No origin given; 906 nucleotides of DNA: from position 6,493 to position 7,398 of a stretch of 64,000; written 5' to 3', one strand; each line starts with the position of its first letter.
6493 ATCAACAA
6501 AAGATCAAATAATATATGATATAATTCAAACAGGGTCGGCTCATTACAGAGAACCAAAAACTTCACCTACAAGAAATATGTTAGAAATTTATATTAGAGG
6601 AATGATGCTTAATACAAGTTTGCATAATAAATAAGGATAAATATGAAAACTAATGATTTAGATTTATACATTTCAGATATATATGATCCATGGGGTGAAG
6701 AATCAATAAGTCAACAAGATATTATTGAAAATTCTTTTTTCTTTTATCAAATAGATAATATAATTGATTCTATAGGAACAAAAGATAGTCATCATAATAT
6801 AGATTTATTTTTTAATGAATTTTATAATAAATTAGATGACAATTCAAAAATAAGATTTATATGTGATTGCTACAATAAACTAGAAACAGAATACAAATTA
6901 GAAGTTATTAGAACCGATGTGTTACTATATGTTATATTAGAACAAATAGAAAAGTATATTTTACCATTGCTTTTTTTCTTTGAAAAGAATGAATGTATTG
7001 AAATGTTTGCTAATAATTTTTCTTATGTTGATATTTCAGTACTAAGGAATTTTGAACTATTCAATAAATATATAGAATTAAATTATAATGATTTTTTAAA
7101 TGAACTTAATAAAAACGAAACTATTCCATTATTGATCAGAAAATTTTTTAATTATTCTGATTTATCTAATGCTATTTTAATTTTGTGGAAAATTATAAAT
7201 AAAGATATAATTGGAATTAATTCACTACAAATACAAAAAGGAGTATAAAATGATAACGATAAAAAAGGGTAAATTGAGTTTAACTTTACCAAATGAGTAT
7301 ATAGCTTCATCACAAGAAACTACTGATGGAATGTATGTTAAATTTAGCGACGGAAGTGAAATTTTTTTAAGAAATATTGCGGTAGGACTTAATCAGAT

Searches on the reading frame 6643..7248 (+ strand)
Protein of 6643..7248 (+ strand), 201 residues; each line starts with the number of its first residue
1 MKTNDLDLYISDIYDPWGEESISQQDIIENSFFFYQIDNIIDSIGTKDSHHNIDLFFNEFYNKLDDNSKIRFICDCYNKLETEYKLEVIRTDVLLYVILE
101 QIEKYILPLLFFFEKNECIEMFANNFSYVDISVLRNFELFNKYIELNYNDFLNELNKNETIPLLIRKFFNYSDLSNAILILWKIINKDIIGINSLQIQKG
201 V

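Call 30: search_protein_families(library=pfam, alignment_id=A1, max_evalue=0.0001)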
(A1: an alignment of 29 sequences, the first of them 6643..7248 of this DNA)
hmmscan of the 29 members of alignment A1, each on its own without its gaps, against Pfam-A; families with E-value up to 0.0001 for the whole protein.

A. member 1, window:6643-7248:+ (201 aa): 0 families

B. families by the number of members that match (of 29 scanned): 18 families
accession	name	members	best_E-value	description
PF25109.1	HAD_PNKP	1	2.8e-46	Polynucleotide kinase PNKP phosphatase domain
PF01242.24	PTPS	1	1.9e-27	6-pyruvoyl tetrahydropterin synthase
PF09511.15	RNA_lig_T4_1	1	2.7e-18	RNA ligase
PF13671.12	AAA_33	1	7.4e-16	AAA domain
PF02985.28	HEAT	1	1.1e-12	HEAT repeat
PF00986.26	DNA_gyraseB_C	1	4.5e-10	DNA gyrase B subunit, carboxyl terminus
PF13646.12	HEAT_2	1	3.6e-09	HEAT repeats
PF00857.26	Isochorismatase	1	5.9e-09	Isochorismatase domain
PF01844.29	HNH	1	8.5e-09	HNH endonuclease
PF04055.27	Radical_SAM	1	2e-08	Radical SAM superfamily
PF14279.12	HNH_5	1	7.1e-08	HNH endonuclease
PF00069.31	Pkinase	1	9.2e-07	Protein kinase domain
PF08433.16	KTI12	1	1.1e-06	Chromatin associated protein KTI12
PF01145.31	Band_7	1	1.5e-06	SPFH domain / Band 7 family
PF12476.13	DUF3696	1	7.4e-06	Protein of unknown function (DUF3696)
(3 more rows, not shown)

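Call 63: search_protein_families(library=phrogs, alignment_id=A1, max_evalue=0.00001)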
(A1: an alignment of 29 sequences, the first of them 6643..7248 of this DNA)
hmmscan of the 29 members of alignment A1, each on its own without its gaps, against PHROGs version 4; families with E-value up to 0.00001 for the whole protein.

A. member 1, window:6643-7248:+ (201 aa): 0 families

B. families by the number of members that match (of 29 scanned): 27 families (the first 25 are shown)
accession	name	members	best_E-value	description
phrog_505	-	1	1.6e-87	polynucleotide kinase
phrog_562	-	1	3.7e-58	RNA ligase and tail fiber protein attachment catalyst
phrog_11908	-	1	3e-55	-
phrog_415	-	1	1.3e-28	polynucleotide kinase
phrog_2389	-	1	5.8e-25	QueD-like 6-pyruvoyl-tetrahydropterin synthase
phrog_543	-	1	9.6e-20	DNA topoisomerase II large subunit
phrog_6050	-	1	1.6e-15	HNH endonuclease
phrog_7229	-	1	3.2e-13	DNA topoisomerase II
phrog_7371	-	1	4.6e-13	-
phrog_15480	-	1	4.6e-13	methyltransferase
phrog_2071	-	1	6.1e-13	ATPase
phrog_23285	-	1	1.2e-12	HNH endonuclease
phrog_8238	-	1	7.6e-12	RNA ligase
phrog_19305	-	1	2.2e-11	-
phrog_25184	-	1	1.1e-10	HNH endonuclease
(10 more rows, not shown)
